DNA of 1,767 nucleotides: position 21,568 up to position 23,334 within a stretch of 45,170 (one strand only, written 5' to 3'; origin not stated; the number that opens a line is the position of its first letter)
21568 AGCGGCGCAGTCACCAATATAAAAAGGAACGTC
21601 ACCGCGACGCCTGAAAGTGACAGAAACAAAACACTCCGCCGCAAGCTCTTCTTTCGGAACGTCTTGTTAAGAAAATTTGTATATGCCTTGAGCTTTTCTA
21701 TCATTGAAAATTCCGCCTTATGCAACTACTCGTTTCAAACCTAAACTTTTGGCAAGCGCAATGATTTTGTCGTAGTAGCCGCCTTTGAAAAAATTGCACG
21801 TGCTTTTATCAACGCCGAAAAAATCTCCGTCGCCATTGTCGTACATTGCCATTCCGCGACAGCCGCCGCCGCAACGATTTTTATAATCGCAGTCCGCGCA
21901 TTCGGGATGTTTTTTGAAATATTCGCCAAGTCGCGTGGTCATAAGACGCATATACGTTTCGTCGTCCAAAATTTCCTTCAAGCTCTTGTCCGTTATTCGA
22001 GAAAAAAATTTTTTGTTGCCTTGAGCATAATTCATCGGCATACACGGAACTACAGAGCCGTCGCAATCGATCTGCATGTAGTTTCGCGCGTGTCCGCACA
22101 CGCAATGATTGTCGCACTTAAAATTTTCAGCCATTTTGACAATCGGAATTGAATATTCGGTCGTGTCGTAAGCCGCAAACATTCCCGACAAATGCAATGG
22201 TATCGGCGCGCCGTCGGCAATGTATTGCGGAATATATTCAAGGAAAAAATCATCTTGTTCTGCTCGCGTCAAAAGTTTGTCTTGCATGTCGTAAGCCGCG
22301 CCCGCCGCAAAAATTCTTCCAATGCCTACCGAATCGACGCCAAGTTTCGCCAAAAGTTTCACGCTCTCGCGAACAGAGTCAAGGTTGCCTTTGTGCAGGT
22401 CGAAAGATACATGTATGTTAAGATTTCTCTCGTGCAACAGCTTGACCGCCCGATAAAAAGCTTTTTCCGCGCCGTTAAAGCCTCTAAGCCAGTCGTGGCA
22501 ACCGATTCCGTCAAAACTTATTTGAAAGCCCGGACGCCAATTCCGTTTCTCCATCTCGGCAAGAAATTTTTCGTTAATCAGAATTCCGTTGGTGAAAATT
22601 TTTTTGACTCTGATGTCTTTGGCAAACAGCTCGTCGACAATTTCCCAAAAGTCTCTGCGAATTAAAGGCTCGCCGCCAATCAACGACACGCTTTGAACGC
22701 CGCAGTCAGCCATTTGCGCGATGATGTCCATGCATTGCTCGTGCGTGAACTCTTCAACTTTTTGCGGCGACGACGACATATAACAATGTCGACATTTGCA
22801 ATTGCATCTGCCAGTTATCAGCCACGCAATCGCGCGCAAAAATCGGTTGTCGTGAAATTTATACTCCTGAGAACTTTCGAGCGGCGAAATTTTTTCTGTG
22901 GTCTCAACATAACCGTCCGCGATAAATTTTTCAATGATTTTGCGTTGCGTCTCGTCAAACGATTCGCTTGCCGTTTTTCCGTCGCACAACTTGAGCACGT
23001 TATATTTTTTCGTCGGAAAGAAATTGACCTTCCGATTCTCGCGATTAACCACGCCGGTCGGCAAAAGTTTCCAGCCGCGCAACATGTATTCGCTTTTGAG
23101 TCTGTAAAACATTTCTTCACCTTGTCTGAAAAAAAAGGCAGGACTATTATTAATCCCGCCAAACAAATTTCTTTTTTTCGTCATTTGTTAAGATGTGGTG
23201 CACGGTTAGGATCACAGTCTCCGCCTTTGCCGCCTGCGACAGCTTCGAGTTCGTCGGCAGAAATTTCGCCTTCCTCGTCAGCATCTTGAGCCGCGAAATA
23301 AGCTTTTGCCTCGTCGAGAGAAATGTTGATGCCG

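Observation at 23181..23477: Precursor parse: 83-aa leader and 15-aa core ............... with one Cys, a C-x-x-N / D-C-D context, an H-x-N triplet and an N-terminal Lys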

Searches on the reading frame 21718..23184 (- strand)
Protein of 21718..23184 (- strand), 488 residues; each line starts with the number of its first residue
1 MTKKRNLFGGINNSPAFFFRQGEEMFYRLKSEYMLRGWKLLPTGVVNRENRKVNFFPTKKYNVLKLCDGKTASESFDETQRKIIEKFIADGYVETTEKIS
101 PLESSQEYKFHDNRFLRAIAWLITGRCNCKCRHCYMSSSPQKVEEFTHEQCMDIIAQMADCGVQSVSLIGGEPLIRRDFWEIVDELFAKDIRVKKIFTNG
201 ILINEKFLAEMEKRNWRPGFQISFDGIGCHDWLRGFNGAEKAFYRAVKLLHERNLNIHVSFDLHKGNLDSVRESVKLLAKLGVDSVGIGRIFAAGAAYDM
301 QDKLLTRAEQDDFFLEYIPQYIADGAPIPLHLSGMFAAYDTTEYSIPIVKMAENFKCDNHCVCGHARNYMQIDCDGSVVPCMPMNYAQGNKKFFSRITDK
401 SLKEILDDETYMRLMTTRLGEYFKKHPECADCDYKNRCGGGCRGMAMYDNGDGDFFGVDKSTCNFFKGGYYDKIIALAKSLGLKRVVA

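Call 8: search_protein_families(library=pfam, proteins=[window:21718-23184:-], max_evalue=0.01)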
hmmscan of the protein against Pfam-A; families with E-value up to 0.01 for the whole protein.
window:21718-23184:- (488 aa): 3 families
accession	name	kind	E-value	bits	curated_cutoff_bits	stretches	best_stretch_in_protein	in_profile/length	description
PF04055.27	Radical_SAM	-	3.6e-18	66.7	29.5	1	122-277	2-165/166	Radical SAM superfamily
PF13186.11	SPASM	-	2.2e-09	37.9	21.5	1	363-433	1-67/67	Iron-sulfur cluster-binding domain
PF13353.11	Fer4_12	-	6.9e-07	30.1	22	1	124-201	12-92/137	4Fe-4S single cluster domain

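Call 10: search_protein_families(library=ncbifam, proteins=[window:21718-23184:-], max_evalue=0.01)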
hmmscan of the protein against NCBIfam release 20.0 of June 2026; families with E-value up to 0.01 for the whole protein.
window:21718-23184:- (488 aa): 74 families (the best 25 are shown)
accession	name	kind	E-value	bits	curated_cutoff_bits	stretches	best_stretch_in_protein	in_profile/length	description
TIGR04250.1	SCM_rSAM_ScmE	equivalog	1.3e-31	109.8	400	2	120-298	6-180/358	SynChlorMet cassette radical SAM/SPASM protein ScmE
NF045574.1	sacti_mat_StsB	exception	3.1e-30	105.4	625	1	102-452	81-405/466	StsB family radical SAM/SPASM domain sactipeptide maturase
TIGR04055.1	rSAM_NirJ2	equivalog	4.1e-28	98.9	500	1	119-458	2-318/326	putative heme d1 biosynthesis radical SAM protein NirJ2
TIGR04347.1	pseudo_SAM_Halo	equivalog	5e-28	98.5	525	1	104-459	25-380/390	TIGR04347 family pseudo-SAM/SPASM protein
NF050035.1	rSAM_WgK_link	exception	5.8e-28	97.9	650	2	122-306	14-198/367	radical SAM/SPASM peptide maturase WgkB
TIGR04545.1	rSAM_ahbD_hemeb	equivalog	1e-27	97.5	500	1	119-452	2-327/339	heme b synthase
TIGR04054.1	rSAM_NirJ1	equivalog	1.4e-27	96.3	650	1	119-311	38-230/387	putative heme d1 biosynthesis radical SAM protein NirJ1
TIGR02109.1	PQQ_syn_pqqE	equivalog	3.6e-27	95.3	381.35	1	123-453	13-323/358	pyrroloquinoline quinone biosynthesis protein PqqE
TIGR04051.1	rSAM_NirJ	equivalog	1.3e-26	93.4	515.45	1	119-298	4-183/354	heme d1 biosynthesis radical SAM protein NirJ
TIGR03962.1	mycofact_rSAM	equivalog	1.3e-25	90.3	265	1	119-445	14-316/339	mycofactocin radical SAM maturase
TIGR04546.1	rSAM_ahbC_deAc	equivalog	5.5e-24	84.7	650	1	118-309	40-231/390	12,18-didecarboxysiroheme deacetylase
TIGR04303.1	GeoRSP_rSAM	equivalog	1.8e-23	83.7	400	1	118-452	6-316/325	GeoRSP system radical SAM/SPASM protein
TIGR04053.2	TIGR04053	equivalog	1.7e-22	80.2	395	1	119-299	10-194/366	TIGR04053 family radical SAM/SPASM domain-containing protein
TIGR04103.1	rSAM_nif11_3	equivalog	1.9e-22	79.5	725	1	118-446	6-329/412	nif11-class peptide radical SAM maturase 3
TIGR04317.1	W_rSAM_matur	equivalog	3.8e-22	78.9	380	1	122-438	9-319/349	tungsten cofactor oxidoreductase radical SAM maturase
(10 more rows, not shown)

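Call 31: find_homologous_proteins(query=window:21718-23112:-, max_evalue=1e-10)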
Query window:21718-23112:- (464 aa): 1271 proteins with E <= 1e-10 among 5626 candidates; the best 120 are listed.
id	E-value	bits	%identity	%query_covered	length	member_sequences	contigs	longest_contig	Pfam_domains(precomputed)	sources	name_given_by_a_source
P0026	0.0e+0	1090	100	100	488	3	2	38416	PF13186.12,PF04055.28,PF13353.12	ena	-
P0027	4.8e-280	947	85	100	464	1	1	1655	PF13186.12,PF04055.28,PF13353.12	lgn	-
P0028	3.6e-274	928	83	100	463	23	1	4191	PF13186.12,PF04055.28,PF13353.12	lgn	-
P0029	6.6e-268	907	82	100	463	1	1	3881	PF13186.12,PF04055.28,PF13353.12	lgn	-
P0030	1.2e-266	903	80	100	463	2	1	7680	PF13186.12,PF04055.28,PF13353.12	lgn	-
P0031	5.3e-265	897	80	100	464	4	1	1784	PF13186.12,PF04055.28,PF13353.12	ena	-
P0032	1.1e-262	890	79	100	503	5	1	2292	PF13186.12,PF04055.28,PF13353.12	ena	-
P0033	2.3e-234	796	72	100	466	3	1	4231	PF13186.12,PF04055.28,PF13353.12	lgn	-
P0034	2.8e-193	661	59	100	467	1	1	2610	PF13186.12,PF04055.28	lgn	-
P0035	1.3e-191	655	59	100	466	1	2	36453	PF13186.12,PF04055.28,PF13353.12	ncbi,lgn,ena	-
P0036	6.5e-190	650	60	100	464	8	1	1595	PF04055.28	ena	-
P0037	5.6e-188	643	58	100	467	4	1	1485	PF13186.12,PF04055.28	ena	-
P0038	1.8e-186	638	58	100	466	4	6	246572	PF13186.12,PF04055.28,PF13353.12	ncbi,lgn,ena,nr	ncbi:MAG: radical SAM protein [Selenomonadaceae bacterium]|nr:radical SAM protein [Selenomonadaceae 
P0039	2.3e-186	638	59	100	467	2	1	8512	PF13186.12,PF04055.28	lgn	-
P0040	2.8e-186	638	59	99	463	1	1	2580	PF13186.12,PF04055.28,PF13353.12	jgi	jgi:radical SAM protein with 4Fe4S-binding SPASM domain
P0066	1.7e-176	606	56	100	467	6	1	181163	PF04055.28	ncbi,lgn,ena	-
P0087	3.8e-133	463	44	98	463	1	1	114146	PF13186.12,PF04055.28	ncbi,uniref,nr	ncbi:heme d1 biosynthesis protein NirJ [Anaerovibrio sp. JC8]|uniref:radical SAM/SPASM domain-contai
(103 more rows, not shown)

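Call 32: find_encoding_contigs(protein=P0038, flank=10000, max_places=2)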
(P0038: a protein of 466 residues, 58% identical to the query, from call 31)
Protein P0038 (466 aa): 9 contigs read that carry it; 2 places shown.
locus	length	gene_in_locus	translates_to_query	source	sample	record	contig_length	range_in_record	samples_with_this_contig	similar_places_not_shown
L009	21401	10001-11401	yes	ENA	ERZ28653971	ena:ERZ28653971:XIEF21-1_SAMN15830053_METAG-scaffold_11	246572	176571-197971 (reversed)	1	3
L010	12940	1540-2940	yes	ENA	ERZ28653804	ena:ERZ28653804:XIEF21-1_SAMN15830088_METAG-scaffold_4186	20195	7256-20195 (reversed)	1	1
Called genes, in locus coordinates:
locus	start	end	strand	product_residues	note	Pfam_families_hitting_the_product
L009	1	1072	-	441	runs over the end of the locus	PF03605:DcuA_DcuB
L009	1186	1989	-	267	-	PF17930:LpxI_N, PF06230:LpxI_C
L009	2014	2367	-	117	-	-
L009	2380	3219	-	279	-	PF21711:DCTN5 (faint), PF25084:LbH_EIF2B (weak), PF00132:Hexapep (weak), PF25087:GMPPB_C, PF00132:Hexapep, PF13720:Acetyltransf_11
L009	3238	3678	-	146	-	PF22817:ApeP-like (weak), PF07977:FabA, PF22818:ApeI-like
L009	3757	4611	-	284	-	PF03331:LpxC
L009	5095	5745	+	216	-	PF00005:ABC_tran (faint)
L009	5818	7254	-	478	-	PF00749:tRNA-synt_1c, PF19269:Anticodon_2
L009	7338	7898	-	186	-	-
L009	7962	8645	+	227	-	PF13712:Glyco_tranf_2_5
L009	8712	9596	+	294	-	-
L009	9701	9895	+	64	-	-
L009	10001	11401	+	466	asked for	PF04055:Radical_SAM, PF13353:Fer4_12 (weak), PF13186:SPASM (weak)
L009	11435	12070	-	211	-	PF02163:Peptidase_M50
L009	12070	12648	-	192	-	PF28549:NDPSase_N, PF00293:NUDIX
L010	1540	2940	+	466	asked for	PF04055:Radical_SAM, PF13353:Fer4_12 (weak), PF13186:SPASM (weak)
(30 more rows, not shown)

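Call 33: find_encoding_contigs(protein=P0087, flank=10000, max_places=2)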
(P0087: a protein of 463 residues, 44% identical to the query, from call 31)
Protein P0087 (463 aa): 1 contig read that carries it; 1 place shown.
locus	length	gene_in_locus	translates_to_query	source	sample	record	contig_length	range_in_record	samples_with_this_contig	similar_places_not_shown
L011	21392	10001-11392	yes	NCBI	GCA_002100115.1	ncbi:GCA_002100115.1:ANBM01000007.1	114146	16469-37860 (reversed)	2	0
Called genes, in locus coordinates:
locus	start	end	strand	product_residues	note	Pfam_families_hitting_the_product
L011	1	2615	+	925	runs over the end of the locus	PF00664:ABC_membrane, PF00005:ABC_tran, PF02463:SMC_N (faint)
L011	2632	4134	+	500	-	PF02321:OEP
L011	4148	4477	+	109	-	PF01740:STAS, PF13466:STAS_2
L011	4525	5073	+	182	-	PF04542:Sigma70_r2, PF08281:Sigma70_r4_2, PF04545:Sigma70_r4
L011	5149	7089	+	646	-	PF02743:dCache_1, PF00672:HAMP, PF07228:SpoIIE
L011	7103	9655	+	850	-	PF02743:dCache_1, PF00672:HAMP, PF07228:SpoIIE, PF13581:HATPase_c_2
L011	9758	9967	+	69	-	-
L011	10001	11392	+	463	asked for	PF04055:Radical_SAM, PF13186:SPASM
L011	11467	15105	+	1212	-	PF03797:Autotransporter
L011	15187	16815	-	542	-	PF13472:Lipase_GDSL_2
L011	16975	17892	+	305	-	PF01565:FAD_binding_4, PF02873:MurB_C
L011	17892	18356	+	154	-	PF01928:CYTH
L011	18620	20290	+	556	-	PF07244:POTRA (faint), PF08479:POTRA_2, PF03865:ShlB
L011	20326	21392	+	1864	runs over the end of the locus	-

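Call 34: find_encoding_contigs(protein=P0066, flank=10000, max_places=2)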
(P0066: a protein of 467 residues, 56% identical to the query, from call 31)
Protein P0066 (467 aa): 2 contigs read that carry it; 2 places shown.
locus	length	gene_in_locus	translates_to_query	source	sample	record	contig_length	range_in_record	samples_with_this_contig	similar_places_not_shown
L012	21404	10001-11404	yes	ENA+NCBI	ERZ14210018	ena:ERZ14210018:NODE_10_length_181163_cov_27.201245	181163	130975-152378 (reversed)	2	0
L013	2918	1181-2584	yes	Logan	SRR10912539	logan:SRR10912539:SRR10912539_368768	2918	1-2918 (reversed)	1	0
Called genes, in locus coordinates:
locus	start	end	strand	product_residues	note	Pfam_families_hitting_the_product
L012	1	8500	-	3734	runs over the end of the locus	-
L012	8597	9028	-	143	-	-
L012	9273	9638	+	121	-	-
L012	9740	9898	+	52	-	-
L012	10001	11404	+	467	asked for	PF04055:Radical_SAM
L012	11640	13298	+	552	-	PF07244:POTRA (faint), PF08479:POTRA_2, PF03865:ShlB, PF01103:Omp85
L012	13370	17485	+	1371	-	-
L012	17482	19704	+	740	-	-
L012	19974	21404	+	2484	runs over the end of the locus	-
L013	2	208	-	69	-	?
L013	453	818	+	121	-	-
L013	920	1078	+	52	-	-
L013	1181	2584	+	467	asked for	PF04055:Radical_SAM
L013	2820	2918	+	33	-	?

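Call 41: search_solved_structures(query=window:21718-23112:-, max_evalue=0.00001, show_alignments=1)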
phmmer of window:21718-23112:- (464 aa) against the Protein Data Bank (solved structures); distinct sequences matched with E-value up to 0.00001: 3.
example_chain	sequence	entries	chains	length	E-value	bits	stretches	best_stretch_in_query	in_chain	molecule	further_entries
6efn_A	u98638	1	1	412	1.9e-17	66.2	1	98-274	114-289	Sporulation killing factor maturation protein SkfB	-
6c8v_A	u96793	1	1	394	8.8e-12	47.5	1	99-429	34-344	Coenzyme PQQ synthesis protein E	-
2fb2_A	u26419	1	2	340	6.5e-06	28.2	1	89-181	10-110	Molybdenum cofactor biosynthesis protein A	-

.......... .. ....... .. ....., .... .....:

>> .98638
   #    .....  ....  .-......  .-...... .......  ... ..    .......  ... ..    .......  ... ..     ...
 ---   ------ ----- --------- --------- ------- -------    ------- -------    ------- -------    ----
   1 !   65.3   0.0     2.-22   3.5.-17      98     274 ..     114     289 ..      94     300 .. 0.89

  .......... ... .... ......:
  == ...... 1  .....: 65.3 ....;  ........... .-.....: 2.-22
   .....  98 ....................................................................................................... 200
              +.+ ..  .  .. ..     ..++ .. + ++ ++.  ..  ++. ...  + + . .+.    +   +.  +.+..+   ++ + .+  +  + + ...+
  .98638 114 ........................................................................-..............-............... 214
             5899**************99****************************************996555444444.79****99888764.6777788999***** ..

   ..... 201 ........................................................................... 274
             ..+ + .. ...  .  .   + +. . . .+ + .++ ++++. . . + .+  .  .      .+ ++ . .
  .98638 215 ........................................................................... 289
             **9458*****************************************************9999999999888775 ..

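Call 78: predict_structure(alignment_id=A4)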
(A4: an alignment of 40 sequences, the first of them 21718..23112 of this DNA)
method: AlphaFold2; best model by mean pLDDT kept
length: 464 residues; sequences in the alignment: 40
mean_pLDDT: 91.6   pTM: 0.90
mean pLDDT of the five models: 91.6, 91.1, 91.0, 90.1, 89.3
residues with pLDDT >= 90: 354; 70-90: 98; 50-70: 8; < 50: 4
segments of 3 or more residues with pLDDT < 50: 114-117
pLDDT, mean of each block of 10 residues (from residue 1): 95 95 93 96 90 94 96 93 94 94 77 54 94 97 92 96 95 94 97 94 89 91 97 95 96 98 89 83 94 98 96 96 92 89 88 89 81 94 88 93 95 89 85 91 96 98 78
secondary structure, 60 per line:
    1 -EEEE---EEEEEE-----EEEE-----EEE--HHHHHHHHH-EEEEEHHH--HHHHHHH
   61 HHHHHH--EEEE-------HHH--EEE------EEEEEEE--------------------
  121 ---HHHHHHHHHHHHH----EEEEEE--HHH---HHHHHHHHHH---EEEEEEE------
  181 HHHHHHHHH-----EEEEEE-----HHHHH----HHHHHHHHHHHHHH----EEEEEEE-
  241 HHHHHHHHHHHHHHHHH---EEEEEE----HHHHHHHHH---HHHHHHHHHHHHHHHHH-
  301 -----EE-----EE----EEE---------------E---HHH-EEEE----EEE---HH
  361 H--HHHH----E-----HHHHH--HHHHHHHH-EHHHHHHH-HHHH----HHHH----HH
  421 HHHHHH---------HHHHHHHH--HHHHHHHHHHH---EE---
elements in order: E2-5 E9-14 E20-23 E29-31 H34-42 E44-48 H54-66 E69-72 E85-87 E94-100 H124-136 E141-146 H155-164 E168-174 H181-189 E195-200 H206-210 H215-228 E233-239 H241-257 E261-266 H271-279 H283-299 E319-321 E345-348 E353-355 H364-367 H378-382 H385-392 H395-401 H403-406 H411-414 H419-426 H436-443 H446-456
